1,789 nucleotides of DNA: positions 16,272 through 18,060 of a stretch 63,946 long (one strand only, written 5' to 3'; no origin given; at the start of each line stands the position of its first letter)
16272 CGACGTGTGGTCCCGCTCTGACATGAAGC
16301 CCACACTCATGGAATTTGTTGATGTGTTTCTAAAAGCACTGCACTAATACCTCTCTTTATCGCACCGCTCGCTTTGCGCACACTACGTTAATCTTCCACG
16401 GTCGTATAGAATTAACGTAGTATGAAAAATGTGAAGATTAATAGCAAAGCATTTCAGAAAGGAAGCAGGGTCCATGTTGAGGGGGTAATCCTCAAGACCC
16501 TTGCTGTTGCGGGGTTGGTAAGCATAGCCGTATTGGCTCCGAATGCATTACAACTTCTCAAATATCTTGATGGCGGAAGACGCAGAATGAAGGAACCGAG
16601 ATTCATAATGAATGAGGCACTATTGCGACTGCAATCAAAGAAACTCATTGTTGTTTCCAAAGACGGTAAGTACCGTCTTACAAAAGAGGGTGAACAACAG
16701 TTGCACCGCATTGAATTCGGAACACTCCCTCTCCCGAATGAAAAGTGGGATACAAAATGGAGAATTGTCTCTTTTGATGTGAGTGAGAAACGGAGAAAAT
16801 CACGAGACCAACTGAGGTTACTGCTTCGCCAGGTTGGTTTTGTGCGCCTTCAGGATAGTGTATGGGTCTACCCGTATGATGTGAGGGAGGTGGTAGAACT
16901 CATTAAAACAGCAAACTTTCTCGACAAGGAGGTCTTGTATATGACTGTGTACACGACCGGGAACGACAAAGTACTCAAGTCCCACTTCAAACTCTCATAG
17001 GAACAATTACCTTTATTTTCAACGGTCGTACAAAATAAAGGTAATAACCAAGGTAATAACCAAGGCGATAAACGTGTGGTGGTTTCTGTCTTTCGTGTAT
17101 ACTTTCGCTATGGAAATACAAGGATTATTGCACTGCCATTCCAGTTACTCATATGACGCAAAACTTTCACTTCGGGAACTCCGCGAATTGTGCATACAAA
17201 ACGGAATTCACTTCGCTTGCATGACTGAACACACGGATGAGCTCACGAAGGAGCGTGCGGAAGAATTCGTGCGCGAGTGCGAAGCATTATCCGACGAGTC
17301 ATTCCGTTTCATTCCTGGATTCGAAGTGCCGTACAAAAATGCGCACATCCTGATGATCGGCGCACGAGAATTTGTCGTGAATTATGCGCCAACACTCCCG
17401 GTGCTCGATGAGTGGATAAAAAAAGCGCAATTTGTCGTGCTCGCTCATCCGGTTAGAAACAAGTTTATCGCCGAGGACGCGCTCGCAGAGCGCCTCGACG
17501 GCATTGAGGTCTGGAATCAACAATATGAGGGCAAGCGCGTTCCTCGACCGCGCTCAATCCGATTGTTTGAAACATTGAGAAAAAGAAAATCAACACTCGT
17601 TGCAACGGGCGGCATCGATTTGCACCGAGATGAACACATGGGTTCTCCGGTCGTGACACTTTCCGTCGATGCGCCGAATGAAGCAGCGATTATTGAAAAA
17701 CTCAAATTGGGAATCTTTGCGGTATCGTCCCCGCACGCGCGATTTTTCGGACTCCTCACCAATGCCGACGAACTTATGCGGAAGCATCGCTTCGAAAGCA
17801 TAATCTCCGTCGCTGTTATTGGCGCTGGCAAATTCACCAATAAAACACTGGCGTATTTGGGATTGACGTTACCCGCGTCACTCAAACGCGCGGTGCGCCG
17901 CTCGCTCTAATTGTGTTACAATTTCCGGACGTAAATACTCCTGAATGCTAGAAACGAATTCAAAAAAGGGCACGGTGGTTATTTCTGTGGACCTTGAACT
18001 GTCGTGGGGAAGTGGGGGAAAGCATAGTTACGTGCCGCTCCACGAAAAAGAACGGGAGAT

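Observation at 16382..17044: Pair of homologous stem-loops with conserved loop core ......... bracket the regulator gene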

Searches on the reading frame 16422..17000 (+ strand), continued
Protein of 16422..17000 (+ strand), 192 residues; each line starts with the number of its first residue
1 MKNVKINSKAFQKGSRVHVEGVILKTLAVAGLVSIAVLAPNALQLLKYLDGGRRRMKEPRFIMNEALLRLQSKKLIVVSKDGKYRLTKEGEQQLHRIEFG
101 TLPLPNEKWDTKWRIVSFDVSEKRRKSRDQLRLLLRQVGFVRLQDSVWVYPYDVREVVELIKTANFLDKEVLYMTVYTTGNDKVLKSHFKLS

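Call 46: find_encoding_contigs(protein=P0036, flank=10000, max_places=1)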
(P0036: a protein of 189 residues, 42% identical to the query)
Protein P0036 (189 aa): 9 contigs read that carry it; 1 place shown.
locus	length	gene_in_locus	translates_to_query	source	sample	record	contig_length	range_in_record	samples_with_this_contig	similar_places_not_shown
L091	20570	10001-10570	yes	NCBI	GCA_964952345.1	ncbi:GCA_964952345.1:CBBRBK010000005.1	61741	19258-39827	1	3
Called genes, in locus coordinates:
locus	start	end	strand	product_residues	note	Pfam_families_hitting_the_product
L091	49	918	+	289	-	PF13365:Trypsin_2 (weak)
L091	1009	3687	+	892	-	PF02861:Clp_N, PF23569:NBD_SMAX1 (weak), PF00004:AAA, PF17871:AAA_lid_9, PF00004:AAA, PF07724:AAA_2, PF07728:AAA_5, PF10431:ClpB_D2-small, +4 more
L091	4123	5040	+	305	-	PF01063:Aminotran_4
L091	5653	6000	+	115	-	-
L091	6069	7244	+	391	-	-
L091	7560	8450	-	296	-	PF01745:IPT, PF01715:IPPT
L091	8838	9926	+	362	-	PF02195:ParB_N, PF17762:HTH_ParB, PF23552:ParB_C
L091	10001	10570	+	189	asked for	PF20803:PaaX_M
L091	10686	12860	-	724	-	PF01751:Toprim, PF01131:Topoisom_bac, PF01396:Zn_ribbon_Top1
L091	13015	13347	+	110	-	-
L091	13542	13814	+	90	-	-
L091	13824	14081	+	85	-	PF05016:ParE_toxin (weak), PF15738:YafQ_toxin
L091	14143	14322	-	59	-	-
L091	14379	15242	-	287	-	PF02481:DNA_processg_A, PF17782:WHD_DprA (faint)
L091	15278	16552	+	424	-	PF02403:Seryl_tRNA_N, PF00587:tRNA-synt_2b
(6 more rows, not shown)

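Call 47: fold_search(model_id=the predicted structure, library=pdb)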
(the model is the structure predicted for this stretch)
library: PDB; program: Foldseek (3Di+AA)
matches with E <= 10: 630; with E <= 0.001: 1
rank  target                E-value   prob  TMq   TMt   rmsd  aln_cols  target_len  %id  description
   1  8a39_AP1              8.6e-04  1.00  0.38  0.26  11.6       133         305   20  Crystal Structure of PaaX from Escherichia coli W (released 2023-07-05)
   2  3kfw                  1.3e-03  1.00  0.34  0.29  15.9       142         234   18  Uncharacterized protein Rv0674 from Mycobacterium tuberculosis (released 2009-12-01)
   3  3exc                  9.1e-03  0.99  0.27  0.57   4.1        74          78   19  Structure of the RNA'se SSO8090 from Sulfolobus solfataricus (released 2008-11-11)
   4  2ivy                  1.2e-02  0.99  0.28  0.54   4.1        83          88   13  Crystal structure of hypothetical protein sso1404 from Sulfolobus solfataricus P2 (released 2006-06-28)
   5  8ia4_A                1.6e-02  0.98  0.26  0.46   5.2        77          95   21  Crystal structure of Cas2 in complex with AcrVA5-peptide (released 2023-03-22)
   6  5zyf_E                1.9e-02  0.98  0.27  0.58   4.8        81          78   17  Crystal structure of Streptococcus pyogenes type II-A Cas2 (released 2018-08-15)
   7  6jhz_A                2.5e-02  0.98  0.27  0.49   4.5        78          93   22  Crystal structure of cas2 (released 2020-03-25)
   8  5xvn_F                3.0e-02  0.96  0.29  0.47   4.7        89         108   17  E. far Cas1-Cas2/prespacer binary complex (released 2017-10-04)
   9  5zyf_B                3.8e-02  0.99  0.30  0.60   3.7        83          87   19  Crystal structure of Streptococcus pyogenes type II-A Cas2 (released 2018-08-15)
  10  6qxt_W                3.8e-02  0.96  0.27  0.45   4.6        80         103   20  Cas1-Cas2-Csn2-DNA dimer complex from the Type II-A CRISPR-Cas system (released 2019-05-08)
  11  5zyf_D                4.6e-02  0.99  0.28  0.59   2.7        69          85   20  Crystal structure of Streptococcus pyogenes type II-A Cas2 (released 2018-08-15)
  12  3ui3_B                4.6e-02  0.90  0.27  0.46   7.2        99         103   18  Structural and Biochemical Characterization of HP0315 from Helicobacter pylori as a VapD Protein with an Endoribonucle (released 2012-02-08)
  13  5zyf_C                5.6e-02  0.98  0.30  0.61   3.8        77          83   18  Crystal structure of Streptococcus pyogenes type II-A Cas2 (released 2018-08-15)
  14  8q2n_A                6.3e-02  0.91  0.27  0.43   4.6        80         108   21  Cas1-Cas2 CRISPR integrase bound to prespacer and target DNA, Streptococcus thermophilus DGCC 7710 CRISPR3 system (released 2024-08-14)
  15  1zpw                  6.3e-02  0.80  0.25  0.47   4.1        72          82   24  Crystal structure of a hypothetical protein TT1823 from Thermus thermophilus (released 2005-11-18)
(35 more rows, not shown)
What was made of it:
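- On PaaX-family regulators: Foldseek top hits are 8a39 (PaaX) and 3kfw (call 47).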

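Call 61: search_protein_families(library=padloc, proteins=[window:16422-17000:+], max_evalue=0.01)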
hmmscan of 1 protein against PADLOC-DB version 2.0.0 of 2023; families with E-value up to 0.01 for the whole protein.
window:16422-17000:+ (192 aa): 9 families
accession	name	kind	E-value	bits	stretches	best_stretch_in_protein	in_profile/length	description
PDLC00935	Cas2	-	8.6e-08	30.5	1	113-152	2-42/96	CRISPR-associated endonuclease Cas2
PDLC01251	Cas2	-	3.3e-07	28.5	1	113-151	2-37/84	"CAS-I,CAS-II,CAS-III,CAS-IV,CAS-V,CAS-VI; acquisition_2"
PDLC01525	Cas2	-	2.9e-05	22.7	1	115-165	4-52/90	"CAS-I,CAS-II,CAS-III,CAS-IV,CAS-V,CAS-VI; acquisition_2"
PDLC01649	Cas2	-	0.00011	20.4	1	113-162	2-48/70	"CAS-I,CAS-II,CAS-III,CAS-IV,CAS-V,CAS-VI; acquisition_2"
PDLC02068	Cas2_II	-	0.0018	16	1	111-157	21-70/137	-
PDLC01748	Cas2_IIIa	-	0.003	16.1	1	115-160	4-46/88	-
PDLC03871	LmuC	-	0.0045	15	1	49-97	61-112/156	-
PDLC02930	NDT_II-A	-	0.0045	14.6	1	45-96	203-251/272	-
PDLC02975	WH_III-A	-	0.005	15.2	0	54-97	26-68/103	-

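Call 62: search_protein_families(library=phrogs, proteins=[window:16422-17000:+], max_evalue=0.01)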
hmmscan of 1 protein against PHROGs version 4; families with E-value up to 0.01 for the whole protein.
window:16422-17000:+ (192 aa): 0 families

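Call 63: find_related_loci(query=A1, collection=viral_contigs, flank=3000)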
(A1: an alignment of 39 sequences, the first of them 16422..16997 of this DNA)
Query A1 (192 aa) in viral_contigs; peptide patterns used: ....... (x = any residue, [..] = any of these).
14 stretches matched a pattern, but none encodes a relative of the query by tblastn (E <= 1e-3).
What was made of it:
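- No relatives were found in viral contigs or in PHROGs (calls 62, 63).
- Tried and rejected: Phage or defence link: no PHROG hit, no viral relatives, only weak Cas2 hits in PADLOC (calls 61-63).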

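Call 90: search_protein_representatives(alignment_id=A1)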
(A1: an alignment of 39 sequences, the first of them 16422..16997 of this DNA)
Query: 39 sequences, 191 profile positions. Proteins with E-value up to 0.001 (for the whole library): 6267; up to 1e-10: 3350; up to 1e-30: 662. The best 150 are listed.
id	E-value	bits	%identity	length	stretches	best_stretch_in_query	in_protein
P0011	4.8e-79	280.8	-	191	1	1-190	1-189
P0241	3.3e-69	248.7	-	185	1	8-190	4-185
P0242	1.7e-66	239.8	-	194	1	1-190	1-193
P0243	2.0e-66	239.6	-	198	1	1-190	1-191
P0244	2.1e-66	239.5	-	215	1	1-190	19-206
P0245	4.5e-66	238.4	-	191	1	1-190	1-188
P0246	7.1e-66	237.8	-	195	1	1-190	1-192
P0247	5.0e-64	231.8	-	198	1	4-190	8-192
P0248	5.2e-64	231.7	-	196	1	9-190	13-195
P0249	8.5e-64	231.0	-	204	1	4-190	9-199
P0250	2.0e-63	229.8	-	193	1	1-190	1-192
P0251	5.0e-63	228.5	-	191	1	13-190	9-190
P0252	8.6e-63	227.7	-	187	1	1-190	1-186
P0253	1.8e-62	226.7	-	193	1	6-190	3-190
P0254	2.8e-62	226.1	-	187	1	12-190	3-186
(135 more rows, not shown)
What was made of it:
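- On PaaX-family regulators: All 150 best representatives are about 170-260 aa (call 90).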

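Call 98: search_protein_families(library=pfam, proteins=[L016:377-2857:+, L017:1340-2887:+, L018:606-2678:+, L019:838-2862:+, L020:1141-2856:+, L023:672-2630:+, L024:21-2399:+, L037:1052-2848:+, L061:1105-2904:+, L080:928-2886:-], max_evalue=1e-12)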
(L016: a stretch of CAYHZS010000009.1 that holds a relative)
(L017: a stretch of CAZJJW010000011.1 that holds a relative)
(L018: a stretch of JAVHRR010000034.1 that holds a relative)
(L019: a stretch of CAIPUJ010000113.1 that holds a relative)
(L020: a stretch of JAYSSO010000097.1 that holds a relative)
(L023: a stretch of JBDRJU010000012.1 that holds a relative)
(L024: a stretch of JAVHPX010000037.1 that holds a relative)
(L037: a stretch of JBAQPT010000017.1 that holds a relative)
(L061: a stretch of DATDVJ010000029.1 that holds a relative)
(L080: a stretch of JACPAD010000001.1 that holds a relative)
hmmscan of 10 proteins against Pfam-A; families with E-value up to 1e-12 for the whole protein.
L016:377-2857:+ (827 aa): 2 families
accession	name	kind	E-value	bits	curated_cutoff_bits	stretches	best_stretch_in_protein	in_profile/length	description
PF02463.25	SMC_N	-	9.6e-58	195.6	40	1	66-812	1-219/220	RecF/RecN/SMC N terminal domain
PF13476.12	AAA_23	-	1.6e-16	62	27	1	70-341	2-198/201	AAA domain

L017:1340-2887:+ (516 aa): 2 families
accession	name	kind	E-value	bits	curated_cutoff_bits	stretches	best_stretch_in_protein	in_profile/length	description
PF00750.26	tRNA-synt_1d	-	4.5e-25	88.8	23.3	1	78-147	2-70/349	tRNA synthetases class I (R), catalytic domain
PF05746.21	DALR_1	-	5.8e-25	88.1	22.3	1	402-516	1-117/117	DALR anticodon binding domain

L018:606-2678:+ (691 aa): 0 families

L019:838-2862:+ (675 aa): 0 families

L020:1141-2856:+ (572 aa): 0 families

L023:672-2630:+ (653 aa): 0 families

L024:21-2399:+ (793 aa): 2 families
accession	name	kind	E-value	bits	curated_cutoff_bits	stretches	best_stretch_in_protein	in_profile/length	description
PF00521.26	DNA_topoisoIV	-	3.3e-156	520.9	31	1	16-455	1-432/432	DNA gyrase/topoisomerase IV, subunit A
PF03989.18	DNA_gyraseA_C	-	6.5e-69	227.6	27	1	643-689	1-47/48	DNA gyrase C-terminal domain, beta-propeller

L037:1052-2848:+ (599 aa): 3 families
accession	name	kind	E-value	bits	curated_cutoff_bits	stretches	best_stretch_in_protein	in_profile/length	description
PF03483.22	B3_4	-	3.4e-52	177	29.3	1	99-282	2-174/174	B3/4 domain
PF03147.19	FDX-ACB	-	3.4e-21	75.9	31.1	1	511-599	1-94/94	Ferredoxin-fold anticodon binding domain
PF03484.21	B5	-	1.9e-18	66.8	28.6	1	302-366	2-67/67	tRNA synthetase B5 domain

L061:1105-2904:+ (600 aa): 3 families
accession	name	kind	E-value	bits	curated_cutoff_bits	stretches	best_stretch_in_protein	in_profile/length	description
PF00750.26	tRNA-synt_1d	-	1.8e-28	99.9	23.3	1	110-469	2-348/349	tRNA synthetases class I (R), catalytic domain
PF05746.21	DALR_1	-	3.8e-24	85.5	22.3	1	484-600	1-117/117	DALR anticodon binding domain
PF03485.21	Arg_tRNA_synt_N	-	4.3e-17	62.9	21.5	1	4-101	3-85/85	Arginyl tRNA synthetase N terminal domain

L080:928-2886:- (653 aa): 3 families
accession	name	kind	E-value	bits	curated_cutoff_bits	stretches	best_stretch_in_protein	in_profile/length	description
PF00204.31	DNA_gyraseB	-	1.4e-53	181.4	27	1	244-416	1-172/173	DNA gyrase B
PF00986.26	DNA_gyraseB_C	-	3.2e-28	98.1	29.8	1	582-643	2-63/63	DNA gyrase B subunit, carboxyl terminus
PF01751.28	Toprim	-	7.7e-18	64.9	23.1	1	445-556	1-95/96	Toprim domain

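Call 99: search_protein_families(library=pfam, proteins=[L016:3647-5653:-, L017:4284-6551:+, L020:4351-6573:+, L037:3697-5718:+, L038:4450-6534:+, L049:3710-5794:-, L061:3714-6569:+, L062:3737-6580:+, L081:3576-5792:-, L084:3912-6521:+], max_evalue=1e-12)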
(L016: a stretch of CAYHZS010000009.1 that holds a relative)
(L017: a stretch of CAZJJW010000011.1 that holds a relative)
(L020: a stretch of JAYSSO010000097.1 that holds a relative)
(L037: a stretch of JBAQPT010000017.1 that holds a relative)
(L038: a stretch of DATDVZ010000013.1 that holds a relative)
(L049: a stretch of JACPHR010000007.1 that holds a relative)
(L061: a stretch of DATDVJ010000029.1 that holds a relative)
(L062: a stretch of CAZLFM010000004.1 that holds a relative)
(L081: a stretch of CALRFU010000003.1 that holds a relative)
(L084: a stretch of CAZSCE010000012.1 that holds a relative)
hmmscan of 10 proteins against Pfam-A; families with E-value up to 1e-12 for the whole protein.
L016:3647-5653:- (669 aa): 3 families
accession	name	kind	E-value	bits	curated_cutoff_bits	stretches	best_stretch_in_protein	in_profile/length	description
PF00773.25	RNB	-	1.8e-114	382.8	29.3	1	213-541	1-325/326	RNB domain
PF17876.7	CSD2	-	1.6e-23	83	26.2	1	116-190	1-74/74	Cold shock domain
PF08206.17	OB_RNB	-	2.5e-15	56.4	24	0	39-96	1-58/58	Ribonuclease B OB domain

L017:4284-6551:+ (756 aa): 2 families
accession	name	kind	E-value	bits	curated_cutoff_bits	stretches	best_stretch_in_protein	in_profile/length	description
PF00133.28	tRNA-synt_1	-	2.2e-94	317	22.7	1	27-505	2-279/414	tRNA synthetases class I (I, L, M and V)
PF00300.27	His_Phos_1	-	1.4e-33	116.6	21.7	1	502-665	2-165/194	Histidine phosphatase superfamily (branch 1)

L020:4351-6573:+ (741 aa): 0 families

L037:3697-5718:+ (674 aa): 4 families
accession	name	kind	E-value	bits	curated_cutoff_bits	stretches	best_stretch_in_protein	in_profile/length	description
PF00204.31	DNA_gyraseB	-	3.3e-51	173.6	27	1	244-411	1-172/173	DNA gyrase B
PF00986.26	DNA_gyraseB_C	-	1.2e-25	89.9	29.8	1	603-664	2-63/63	DNA gyrase B subunit, carboxyl terminus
PF01751.28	Toprim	-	1.7e-17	63.8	23.1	1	440-540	1-86/96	Toprim domain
PF02518.31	HATPase_c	-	2.3e-14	54.2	26.4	1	38-178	3-108/111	Histidine kinase-, DNA gyrase B-, and HSP90-like ATPase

L038:4450-6534:+ (695 aa): 0 families

L049:3710-5794:- (695 aa): 5 families
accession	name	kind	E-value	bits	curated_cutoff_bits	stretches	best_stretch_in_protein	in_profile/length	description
PF01653.23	DNA_ligase_aden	-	3.9e-75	253.1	27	1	72-345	2-253/253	NAD-dependent DNA ligase adenylation domain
PF03120.22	DNA_ligase_OB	-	1.7e-34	118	32.9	1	348-425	1-78/79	NAD-dependent DNA ligase OB-fold domain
PF12826.13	HHH_2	-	8.3e-21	74.4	27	1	538-601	1-64/64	Helix-hairpin-helix motif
PF00533.33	BRCT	-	1.1e-15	58.1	21.3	1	621-692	4-76/78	BRCA1 C Terminus (BRCT) domain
PF14520.12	HHH_5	-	5.7e-13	49.6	27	0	539-588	1-51/57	Helix-hairpin-helix domain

L061:3714-6569:+ (952 aa): 3 families
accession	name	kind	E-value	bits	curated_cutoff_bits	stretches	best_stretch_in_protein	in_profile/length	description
PF00133.28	tRNA-synt_1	-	2.4e-136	455.2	22.7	2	13-497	2-270/414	tRNA synthetases class I (I, L, M and V)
PF00300.27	His_Phos_1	-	2.8e-28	99.4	21.7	1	502-670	2-165/194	Histidine phosphatase superfamily (branch 1)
PF09334.17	tRNA-synt_1g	-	3.2e-18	66.1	20.1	0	43-189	8-135/391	tRNA synthetases class I (M)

L062:3737-6580:+ (948 aa): 4 families
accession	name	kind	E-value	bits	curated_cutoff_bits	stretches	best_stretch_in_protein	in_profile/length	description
PF00133.28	tRNA-synt_1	-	3e-128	428.6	22.7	2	19-483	2-270/414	tRNA synthetases class I (I, L, M and V)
PF00300.27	His_Phos_1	-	3.9e-36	125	21.7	1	489-655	3-169/194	Histidine phosphatase superfamily (branch 1)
PF09334.17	tRNA-synt_1g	-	1.8e-22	80.1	20.1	0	49-196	8-136/391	tRNA synthetases class I (M)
PF08264.19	Anticodon_1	-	1.6e-17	64.2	25.1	1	869-948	1-79/148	Anticodon-binding domain of tRNA ligase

L081:3576-5792:- (739 aa): 1 family
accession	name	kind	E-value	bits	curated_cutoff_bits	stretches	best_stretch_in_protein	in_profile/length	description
PF04932.20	Wzy_C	-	1.3e-18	67.6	31.7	1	207-358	3-148/149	O-Antigen ligase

L084:3912-6521:+ (870 aa): 0 families

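Call 100: search_protein_families(library=pfam, proteins=[L087:4005-6167:+, L055:3620-5251:-, L044:367-2343:-, L042:1-1767:-, L035:1604-2824:+, L035:3699-4964:+, L038:1478-2755:+, L073:3739-5085:+, L065:1621-2880:+, L063:3744-4991:-], max_evalue=1e-12)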
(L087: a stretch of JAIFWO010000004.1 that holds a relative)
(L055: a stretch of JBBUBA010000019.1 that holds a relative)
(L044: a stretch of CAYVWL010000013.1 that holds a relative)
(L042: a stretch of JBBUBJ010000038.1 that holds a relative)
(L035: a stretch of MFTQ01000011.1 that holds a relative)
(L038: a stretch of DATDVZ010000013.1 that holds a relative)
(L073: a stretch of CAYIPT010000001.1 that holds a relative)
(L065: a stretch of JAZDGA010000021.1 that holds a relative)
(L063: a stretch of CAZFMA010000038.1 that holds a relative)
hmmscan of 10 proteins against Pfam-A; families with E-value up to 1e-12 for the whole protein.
L087:4005-6167:+ (721 aa): 6 families
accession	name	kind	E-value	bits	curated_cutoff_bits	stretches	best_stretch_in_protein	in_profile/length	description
PF00009.33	GTP_EFTU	-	7.2e-60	202.2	26.5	1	8-294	1-188/188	Elongation factor Tu GTP binding domain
PF03764.24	EFG_IV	-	1.4e-41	141.5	24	1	491-623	1-121/121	Elongation factor G, domain IV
PF14492.12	EFG_III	-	3.4e-34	117.2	27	1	416-490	1-75/75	Elongation Factor G, domain III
PF00679.30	EFG_C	-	5e-30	103.8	27.9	1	626-710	2-87/89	Elongation factor G C-terminus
PF22042.2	EF-G_D2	-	1.4e-15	57.6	27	1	321-403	1-82/84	Elongation factor G domain 2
PF03144.31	GTP_EFTU_D2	-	4.9e-14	52.9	30.3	1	336-402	1-72/73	Elongation factor Tu domain 2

L055:3620-5251:- (544 aa): 2 families
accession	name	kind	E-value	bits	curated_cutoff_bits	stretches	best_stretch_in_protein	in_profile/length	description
PF01368.27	DHH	-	7.5e-24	84.8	28.1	1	57-215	1-125/125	DHH family, N-terminal domain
PF17768.7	RecJ_OB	-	3.4e-17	62.9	27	1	441-542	4-107/107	RecJ OB domain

L044:367-2343:- (659 aa): 2 families
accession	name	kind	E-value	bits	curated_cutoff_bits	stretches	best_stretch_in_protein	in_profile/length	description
PF00773.25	RNB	-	3.2e-109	365.6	29.3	1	188-530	1-325/326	RNB domain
PF17876.7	CSD2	-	1.9e-23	82.8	26.2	1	89-163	2-74/74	Cold shock domain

L042:1-1767:- (589 aa): 1 family
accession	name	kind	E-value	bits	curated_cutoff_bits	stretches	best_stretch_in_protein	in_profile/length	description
PF02463.25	SMC_N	-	8.4e-32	110.8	40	1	1-136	1-135/220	RecF/RecN/SMC N terminal domain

L035:1604-2824:+ (407 aa): 2 families
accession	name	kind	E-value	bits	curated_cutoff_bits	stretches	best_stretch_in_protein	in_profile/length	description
PF03129.25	HGTP_anticodon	-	8.2e-20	71.2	21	1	314-406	2-94/94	Anticodon binding domain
PF00587.30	tRNA-synt_2b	-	7.9e-14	52.6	29.3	1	115-286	11-176/179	tRNA synthetase class II core domain (G, H, P, S and T)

L035:3699-4964:+ (422 aa): 2 families
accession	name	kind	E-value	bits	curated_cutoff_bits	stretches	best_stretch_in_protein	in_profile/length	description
PF00675.25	Peptidase_M16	-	2e-39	135.3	22.3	1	14-159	2-146/149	Insulinase (Peptidase family M16)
PF05193.26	Peptidase_M16_C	-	1.1e-37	130.1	23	1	168-341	2-179/181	Peptidase M16 inactive domain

L038:1478-2755:+ (426 aa): 0 families

L073:3739-5085:+ (449 aa): 1 family
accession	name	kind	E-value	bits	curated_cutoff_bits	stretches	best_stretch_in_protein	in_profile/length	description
PF02397.22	Bac_transf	-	7.8e-56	188.9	27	1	261-444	1-178/179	Bacterial sugar transferase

L065:1621-2880:+ (420 aa): 1 family
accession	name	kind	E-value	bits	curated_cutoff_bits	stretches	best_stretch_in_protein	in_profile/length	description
PF01098.24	FTSW_RODA_SPOVE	-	3.1e-88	296.6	26.4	1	61-405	14-355/356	Cell cycle protein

L063:3744-4991:- (416 aa): 4 families
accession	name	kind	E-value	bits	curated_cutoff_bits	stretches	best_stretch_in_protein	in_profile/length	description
PF03486.20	HI0933_like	-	3.8e-74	249.6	50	1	9-414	2-243/244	HI0933-like protein Rossmann domain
PF22780.1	HI0933_like_1st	-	1.1e-31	110.3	27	1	198-361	2-165/165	HI0933-like protein barrel and H2TH domain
PF00890.30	FAD_binding_2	-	2e-14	54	20.4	0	9-53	1-45/414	FAD binding domain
PF12831.13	FAD_oxidored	-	1.6e-13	51.2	27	1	9-169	1-145/416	FAD dependent oxidoreductase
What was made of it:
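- Tried and rejected: Functional theme among neighbours: many DNA-topology and aaRS genes (calls 98-100).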

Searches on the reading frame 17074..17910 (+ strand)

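Call 7: search_protein_families(library=pfam, proteins=[window:17074-17910:+], max_evalue=0.01)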
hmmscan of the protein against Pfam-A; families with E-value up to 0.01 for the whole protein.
window:17074-17910:+ (278 aa): 1 family
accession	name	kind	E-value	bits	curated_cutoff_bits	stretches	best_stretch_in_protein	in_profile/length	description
PF02811.25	PHP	-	1.3e-08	35.8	26.4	1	19-90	2-68/164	PHP domain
